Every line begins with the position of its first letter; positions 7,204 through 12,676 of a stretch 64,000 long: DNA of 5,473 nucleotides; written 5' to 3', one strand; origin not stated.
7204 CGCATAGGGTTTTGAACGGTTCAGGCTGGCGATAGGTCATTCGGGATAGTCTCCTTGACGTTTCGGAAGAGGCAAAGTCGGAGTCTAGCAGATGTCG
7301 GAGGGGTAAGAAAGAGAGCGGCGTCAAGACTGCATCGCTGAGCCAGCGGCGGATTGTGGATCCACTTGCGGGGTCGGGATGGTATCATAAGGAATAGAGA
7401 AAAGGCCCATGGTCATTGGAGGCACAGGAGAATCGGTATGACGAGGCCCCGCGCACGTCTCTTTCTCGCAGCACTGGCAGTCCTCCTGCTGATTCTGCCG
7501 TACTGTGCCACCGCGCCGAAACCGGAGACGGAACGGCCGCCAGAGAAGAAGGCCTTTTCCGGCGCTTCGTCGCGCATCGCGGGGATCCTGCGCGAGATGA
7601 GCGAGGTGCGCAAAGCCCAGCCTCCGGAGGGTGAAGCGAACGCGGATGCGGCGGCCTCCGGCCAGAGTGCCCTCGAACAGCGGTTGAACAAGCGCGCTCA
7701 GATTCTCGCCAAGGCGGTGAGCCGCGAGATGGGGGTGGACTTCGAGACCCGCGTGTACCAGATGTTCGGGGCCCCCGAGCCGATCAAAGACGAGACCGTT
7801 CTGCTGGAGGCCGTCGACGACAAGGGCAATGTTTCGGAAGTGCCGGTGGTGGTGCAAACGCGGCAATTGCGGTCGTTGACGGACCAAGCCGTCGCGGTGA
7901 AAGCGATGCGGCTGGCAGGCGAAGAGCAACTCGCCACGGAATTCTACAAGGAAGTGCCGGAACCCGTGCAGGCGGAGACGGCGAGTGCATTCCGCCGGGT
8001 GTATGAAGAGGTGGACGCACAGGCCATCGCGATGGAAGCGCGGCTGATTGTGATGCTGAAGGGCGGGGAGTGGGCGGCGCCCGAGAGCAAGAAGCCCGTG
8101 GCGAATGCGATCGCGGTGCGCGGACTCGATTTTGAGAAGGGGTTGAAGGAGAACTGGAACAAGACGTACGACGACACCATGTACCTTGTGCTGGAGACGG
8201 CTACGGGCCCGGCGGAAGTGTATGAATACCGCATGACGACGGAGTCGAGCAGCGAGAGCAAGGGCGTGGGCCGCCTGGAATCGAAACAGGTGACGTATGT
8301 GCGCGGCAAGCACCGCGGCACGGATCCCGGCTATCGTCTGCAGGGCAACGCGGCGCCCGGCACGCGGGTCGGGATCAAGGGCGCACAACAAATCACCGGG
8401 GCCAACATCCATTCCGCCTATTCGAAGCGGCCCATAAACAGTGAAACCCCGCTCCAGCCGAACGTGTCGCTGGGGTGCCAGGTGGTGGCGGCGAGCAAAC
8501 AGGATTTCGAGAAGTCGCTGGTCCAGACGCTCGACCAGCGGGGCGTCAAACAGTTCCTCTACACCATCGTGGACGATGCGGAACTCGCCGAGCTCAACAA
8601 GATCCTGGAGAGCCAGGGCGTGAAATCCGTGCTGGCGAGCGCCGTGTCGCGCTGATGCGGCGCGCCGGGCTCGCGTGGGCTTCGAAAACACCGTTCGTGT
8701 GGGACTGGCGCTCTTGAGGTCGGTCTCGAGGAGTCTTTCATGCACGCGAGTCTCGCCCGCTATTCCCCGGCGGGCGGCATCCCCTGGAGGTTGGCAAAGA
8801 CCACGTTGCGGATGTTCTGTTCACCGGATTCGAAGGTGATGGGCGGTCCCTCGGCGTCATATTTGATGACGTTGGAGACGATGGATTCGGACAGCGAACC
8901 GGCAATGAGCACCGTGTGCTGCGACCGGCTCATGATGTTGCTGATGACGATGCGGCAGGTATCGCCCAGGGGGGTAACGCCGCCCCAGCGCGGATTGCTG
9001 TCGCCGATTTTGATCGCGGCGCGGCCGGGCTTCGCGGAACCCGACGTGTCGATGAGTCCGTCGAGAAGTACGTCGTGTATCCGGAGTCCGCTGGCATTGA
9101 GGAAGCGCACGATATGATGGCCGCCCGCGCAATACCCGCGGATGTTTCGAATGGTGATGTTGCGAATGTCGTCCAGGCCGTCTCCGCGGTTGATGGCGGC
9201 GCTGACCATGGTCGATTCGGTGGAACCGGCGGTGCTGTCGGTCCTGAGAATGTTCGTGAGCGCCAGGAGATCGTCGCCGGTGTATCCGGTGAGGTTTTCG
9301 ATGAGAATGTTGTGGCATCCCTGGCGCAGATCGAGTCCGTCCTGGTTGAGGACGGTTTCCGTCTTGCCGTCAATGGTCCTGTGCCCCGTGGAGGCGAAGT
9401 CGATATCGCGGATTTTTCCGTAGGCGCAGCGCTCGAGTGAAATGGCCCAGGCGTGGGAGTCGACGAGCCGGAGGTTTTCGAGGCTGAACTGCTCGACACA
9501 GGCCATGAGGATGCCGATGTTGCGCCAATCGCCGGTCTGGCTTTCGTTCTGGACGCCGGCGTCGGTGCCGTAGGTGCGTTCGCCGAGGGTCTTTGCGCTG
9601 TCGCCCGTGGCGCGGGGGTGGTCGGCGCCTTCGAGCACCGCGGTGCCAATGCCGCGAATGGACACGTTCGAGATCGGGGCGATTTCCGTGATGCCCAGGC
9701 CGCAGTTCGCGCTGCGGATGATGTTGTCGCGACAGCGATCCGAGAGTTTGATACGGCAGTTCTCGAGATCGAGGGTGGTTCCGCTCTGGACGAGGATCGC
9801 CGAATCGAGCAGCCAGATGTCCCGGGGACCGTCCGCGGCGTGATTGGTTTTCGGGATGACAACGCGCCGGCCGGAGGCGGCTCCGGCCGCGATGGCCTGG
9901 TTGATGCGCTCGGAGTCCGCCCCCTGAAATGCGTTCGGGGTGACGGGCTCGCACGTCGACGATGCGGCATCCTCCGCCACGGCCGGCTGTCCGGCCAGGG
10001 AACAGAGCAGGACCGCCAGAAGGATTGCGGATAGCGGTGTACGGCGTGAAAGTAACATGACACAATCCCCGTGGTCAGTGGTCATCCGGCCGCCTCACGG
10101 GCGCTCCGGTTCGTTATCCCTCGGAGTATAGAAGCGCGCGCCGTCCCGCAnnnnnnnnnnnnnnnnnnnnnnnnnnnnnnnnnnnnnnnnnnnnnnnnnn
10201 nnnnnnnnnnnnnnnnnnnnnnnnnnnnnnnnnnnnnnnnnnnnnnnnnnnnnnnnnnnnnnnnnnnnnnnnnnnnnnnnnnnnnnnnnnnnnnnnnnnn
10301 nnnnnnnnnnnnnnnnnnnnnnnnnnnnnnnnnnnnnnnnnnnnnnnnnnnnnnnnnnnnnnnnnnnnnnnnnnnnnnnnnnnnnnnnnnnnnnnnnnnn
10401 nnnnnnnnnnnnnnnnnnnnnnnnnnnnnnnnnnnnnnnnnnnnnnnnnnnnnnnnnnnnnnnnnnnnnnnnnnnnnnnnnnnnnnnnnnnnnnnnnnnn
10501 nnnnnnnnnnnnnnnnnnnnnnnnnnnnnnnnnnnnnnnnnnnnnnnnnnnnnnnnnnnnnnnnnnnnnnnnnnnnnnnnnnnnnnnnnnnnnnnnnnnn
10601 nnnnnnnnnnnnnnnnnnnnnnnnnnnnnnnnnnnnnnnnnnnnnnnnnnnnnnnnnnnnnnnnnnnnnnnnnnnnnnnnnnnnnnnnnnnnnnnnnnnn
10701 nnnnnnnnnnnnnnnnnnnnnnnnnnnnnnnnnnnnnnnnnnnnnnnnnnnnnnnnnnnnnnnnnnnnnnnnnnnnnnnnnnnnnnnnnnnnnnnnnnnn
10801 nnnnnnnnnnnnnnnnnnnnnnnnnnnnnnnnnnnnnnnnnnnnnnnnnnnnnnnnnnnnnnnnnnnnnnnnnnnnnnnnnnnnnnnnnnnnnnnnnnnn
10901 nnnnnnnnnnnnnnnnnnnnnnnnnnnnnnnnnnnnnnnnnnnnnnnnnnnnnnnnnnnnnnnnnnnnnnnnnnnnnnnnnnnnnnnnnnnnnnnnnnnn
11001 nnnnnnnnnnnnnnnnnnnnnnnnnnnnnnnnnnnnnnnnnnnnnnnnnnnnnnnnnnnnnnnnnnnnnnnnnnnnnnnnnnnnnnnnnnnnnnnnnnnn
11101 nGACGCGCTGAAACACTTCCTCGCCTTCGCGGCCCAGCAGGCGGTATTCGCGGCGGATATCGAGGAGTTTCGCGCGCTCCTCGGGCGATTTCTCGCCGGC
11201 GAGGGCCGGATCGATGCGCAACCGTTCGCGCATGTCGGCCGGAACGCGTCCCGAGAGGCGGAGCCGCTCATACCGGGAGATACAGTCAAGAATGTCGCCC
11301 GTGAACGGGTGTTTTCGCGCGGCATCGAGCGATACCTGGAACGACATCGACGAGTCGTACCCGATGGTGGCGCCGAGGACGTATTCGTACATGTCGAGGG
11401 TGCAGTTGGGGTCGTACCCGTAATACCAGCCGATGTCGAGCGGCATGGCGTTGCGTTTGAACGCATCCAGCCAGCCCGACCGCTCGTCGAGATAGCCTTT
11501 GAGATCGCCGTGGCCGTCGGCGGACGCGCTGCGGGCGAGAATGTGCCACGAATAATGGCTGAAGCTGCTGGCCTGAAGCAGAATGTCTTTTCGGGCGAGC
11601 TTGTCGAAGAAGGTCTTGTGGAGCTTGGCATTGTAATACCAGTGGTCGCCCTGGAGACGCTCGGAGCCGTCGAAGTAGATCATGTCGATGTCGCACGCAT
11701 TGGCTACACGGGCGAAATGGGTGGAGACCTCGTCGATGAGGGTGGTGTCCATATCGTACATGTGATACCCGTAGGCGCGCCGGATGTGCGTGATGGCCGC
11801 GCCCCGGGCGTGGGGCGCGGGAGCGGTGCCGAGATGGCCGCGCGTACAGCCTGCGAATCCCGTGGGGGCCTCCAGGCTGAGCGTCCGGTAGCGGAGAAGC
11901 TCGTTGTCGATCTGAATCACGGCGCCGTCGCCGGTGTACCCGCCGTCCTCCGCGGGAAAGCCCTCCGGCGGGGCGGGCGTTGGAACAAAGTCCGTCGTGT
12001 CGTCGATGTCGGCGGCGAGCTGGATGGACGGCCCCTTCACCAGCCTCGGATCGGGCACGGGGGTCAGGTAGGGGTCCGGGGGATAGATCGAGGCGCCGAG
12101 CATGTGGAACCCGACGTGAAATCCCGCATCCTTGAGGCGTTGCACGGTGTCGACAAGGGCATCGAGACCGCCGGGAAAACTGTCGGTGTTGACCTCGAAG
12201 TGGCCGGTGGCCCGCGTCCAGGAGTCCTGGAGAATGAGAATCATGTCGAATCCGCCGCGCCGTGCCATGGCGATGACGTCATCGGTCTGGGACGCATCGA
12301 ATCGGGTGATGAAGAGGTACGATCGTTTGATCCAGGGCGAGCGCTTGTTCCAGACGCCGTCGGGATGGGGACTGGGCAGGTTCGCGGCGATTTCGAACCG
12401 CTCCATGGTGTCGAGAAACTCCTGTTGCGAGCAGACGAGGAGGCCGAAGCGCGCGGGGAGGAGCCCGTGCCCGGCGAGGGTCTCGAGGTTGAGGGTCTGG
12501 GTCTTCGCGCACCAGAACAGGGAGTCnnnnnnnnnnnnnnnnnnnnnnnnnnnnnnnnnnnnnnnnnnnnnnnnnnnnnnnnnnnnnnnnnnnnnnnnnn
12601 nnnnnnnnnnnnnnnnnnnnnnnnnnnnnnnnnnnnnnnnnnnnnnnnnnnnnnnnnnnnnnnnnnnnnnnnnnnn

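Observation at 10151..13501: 1116-aa secreted enzyme with two diverged copies of a CBM-like domain bracketing a melibiase-like barrel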

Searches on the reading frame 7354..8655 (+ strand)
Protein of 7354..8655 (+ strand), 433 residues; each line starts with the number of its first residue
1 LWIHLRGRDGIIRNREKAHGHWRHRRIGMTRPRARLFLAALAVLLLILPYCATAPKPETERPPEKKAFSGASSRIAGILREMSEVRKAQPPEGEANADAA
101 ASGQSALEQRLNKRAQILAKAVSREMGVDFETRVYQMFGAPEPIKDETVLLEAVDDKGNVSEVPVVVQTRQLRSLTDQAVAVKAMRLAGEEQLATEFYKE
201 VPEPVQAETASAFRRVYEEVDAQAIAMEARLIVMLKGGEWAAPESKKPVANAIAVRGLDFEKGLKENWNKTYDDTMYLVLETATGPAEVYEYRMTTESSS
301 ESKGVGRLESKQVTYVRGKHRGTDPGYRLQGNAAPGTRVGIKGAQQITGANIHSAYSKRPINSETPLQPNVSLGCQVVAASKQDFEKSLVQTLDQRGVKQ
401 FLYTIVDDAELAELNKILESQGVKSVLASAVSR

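Call 16: search_protein_families(library=pfam, proteins=[window:7354-8655:+], max_evalue=0.01)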
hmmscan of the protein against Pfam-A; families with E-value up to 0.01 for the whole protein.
window:7354-8655:+ (433 aa): 1 family
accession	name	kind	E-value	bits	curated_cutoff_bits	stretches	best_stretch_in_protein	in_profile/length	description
PF24610.1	DUF7623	-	0.0076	16.8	27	0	80-124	22-62/64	Domain of unknown function (DUF7623)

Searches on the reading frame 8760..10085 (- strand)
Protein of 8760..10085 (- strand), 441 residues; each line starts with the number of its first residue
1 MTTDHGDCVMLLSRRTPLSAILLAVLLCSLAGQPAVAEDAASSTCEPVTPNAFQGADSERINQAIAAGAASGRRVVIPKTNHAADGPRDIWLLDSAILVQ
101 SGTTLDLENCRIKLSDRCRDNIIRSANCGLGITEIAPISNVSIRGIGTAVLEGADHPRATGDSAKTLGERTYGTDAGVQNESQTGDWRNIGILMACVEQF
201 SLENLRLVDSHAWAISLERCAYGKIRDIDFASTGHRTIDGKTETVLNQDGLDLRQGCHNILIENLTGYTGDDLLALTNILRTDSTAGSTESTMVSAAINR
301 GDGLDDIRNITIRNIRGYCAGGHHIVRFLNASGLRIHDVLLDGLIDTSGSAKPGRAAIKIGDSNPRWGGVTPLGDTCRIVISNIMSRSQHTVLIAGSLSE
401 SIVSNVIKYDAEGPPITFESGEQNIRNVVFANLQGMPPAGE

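Call 3: search_protein_families(library=pfam, proteins=[window:8760-10085:-], max_evalue=1)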
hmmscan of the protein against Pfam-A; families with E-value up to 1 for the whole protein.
window:8760-10085:- (441 aa): 2 families
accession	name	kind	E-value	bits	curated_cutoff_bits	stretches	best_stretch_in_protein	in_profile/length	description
PF00295.23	Glyco_hydro_28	-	7.9e-05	22.3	22.9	1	183-277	85-169/324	Glycosyl hydrolases family 28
PF13229.12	Beta_helix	-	0.44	10.6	25.9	0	191-259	2-57/158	Right handed beta helix region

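Call 4: search_protein_families(library=ncbifam, proteins=[window:8760-10085:-], max_evalue=1)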
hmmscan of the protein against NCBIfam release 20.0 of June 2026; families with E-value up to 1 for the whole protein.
window:8760-10085:- (441 aa): 1 family
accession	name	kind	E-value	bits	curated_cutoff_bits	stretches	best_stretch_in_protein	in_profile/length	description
NF049892.1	AlphdgalacturondseBT4155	equivalog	0.00076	18.3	800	1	195-277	212-282/454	alpha-d-galacturonidase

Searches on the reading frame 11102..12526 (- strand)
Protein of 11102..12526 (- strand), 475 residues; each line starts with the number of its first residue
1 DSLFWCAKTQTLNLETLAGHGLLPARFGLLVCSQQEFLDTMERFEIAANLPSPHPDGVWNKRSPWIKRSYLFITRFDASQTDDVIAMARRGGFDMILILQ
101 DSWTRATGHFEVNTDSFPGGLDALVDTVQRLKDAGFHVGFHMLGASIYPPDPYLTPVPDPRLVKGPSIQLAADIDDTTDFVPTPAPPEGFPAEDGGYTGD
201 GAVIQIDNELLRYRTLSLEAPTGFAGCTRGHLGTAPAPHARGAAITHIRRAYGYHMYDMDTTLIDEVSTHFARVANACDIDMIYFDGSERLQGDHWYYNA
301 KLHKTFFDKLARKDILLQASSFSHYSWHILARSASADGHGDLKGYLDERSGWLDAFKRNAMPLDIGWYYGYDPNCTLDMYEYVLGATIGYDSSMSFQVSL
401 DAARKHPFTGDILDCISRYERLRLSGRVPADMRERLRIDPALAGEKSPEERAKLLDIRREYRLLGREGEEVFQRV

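Call 63: search_solved_structures(query=A2, max_evalue=10, show_alignments=5)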
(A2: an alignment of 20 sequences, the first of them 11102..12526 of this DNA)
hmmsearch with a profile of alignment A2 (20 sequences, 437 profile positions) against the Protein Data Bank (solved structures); distinct sequences matched with E-value up to 10: 33.
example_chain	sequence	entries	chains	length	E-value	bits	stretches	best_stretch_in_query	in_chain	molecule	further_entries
8x1b_A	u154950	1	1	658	0.00046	22.1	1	81-129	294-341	Alpha-galactosidase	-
9ayu_A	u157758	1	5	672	0.00048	22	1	81-129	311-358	A type blood alpha-D-galactosamine galactosaminidase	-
9awt_A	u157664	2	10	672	0.00048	22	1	81-129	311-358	A type blood alpha-D-galactosamine galactosaminidase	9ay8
2xn0_A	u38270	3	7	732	0.0044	18.8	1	66-143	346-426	ALPHA-GALACTOSIDASE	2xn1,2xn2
1uas_A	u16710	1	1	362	0.0053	18.6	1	70-132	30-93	alpha-galactosidase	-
6lcj_A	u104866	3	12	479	0.0061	18.4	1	84-153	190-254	Alpha-galactosidase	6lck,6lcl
1szn_A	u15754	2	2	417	0.012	17.4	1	83-133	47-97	alpha-galactosidase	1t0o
4fnr_A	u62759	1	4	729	0.014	17.1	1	66-154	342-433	Alpha-galactosidase AgaA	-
3a21_A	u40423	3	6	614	0.023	16.5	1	69-134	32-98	Putative secreted alpha-galactosidase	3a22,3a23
3mi6_A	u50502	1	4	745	0.05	15.4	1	66-144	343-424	Alpha-galactosidase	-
6yrk_A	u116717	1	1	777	0.066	15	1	285-366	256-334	Mgp-operon protein 3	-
6rut_A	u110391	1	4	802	0.068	14.9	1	285-366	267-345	Mgp-operon protein 3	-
5ox7_A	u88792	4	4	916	0.079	14.7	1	285-366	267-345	Mgp-operon protein 3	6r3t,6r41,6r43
6se5_A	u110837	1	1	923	0.081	14.7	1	285-366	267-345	Mgp-operon protein 3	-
6se7_A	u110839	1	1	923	0.081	14.7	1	285-366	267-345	Mgp-operon protein 3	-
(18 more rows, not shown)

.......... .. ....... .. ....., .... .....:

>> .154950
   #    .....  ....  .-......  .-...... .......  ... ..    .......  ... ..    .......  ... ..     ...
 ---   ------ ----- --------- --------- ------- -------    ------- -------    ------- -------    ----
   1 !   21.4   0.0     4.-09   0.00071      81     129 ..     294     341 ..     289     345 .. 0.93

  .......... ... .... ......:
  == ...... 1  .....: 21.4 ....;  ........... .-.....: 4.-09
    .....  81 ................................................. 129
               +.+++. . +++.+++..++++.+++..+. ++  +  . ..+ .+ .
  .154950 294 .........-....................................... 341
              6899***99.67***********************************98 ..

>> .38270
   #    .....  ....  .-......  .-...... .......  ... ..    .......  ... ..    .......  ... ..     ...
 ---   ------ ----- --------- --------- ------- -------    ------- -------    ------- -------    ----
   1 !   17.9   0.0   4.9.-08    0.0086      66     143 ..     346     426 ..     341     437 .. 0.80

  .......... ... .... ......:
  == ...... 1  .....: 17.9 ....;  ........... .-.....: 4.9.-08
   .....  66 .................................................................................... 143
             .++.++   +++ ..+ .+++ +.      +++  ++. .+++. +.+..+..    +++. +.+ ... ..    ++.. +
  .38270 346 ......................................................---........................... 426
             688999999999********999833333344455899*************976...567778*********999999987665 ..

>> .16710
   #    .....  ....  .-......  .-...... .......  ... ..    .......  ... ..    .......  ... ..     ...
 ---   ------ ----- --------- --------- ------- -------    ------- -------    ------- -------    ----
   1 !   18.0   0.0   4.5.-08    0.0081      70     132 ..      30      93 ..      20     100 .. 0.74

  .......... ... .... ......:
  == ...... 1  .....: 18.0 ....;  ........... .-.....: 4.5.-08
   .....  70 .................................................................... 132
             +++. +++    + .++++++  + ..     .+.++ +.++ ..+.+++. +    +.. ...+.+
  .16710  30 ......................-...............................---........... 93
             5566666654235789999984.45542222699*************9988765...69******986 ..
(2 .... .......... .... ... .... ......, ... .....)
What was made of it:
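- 11156..12514 (-): (beta/alpha)8 barrel, aa 330-782: the putative catalytic domain and the core of the superfamily. PDB profile hits are GH36/GH27 (call 63).
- Closest known: GH31. Different: The profile search of the PDB returned GH27/36 rather than GH31 (call 63).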
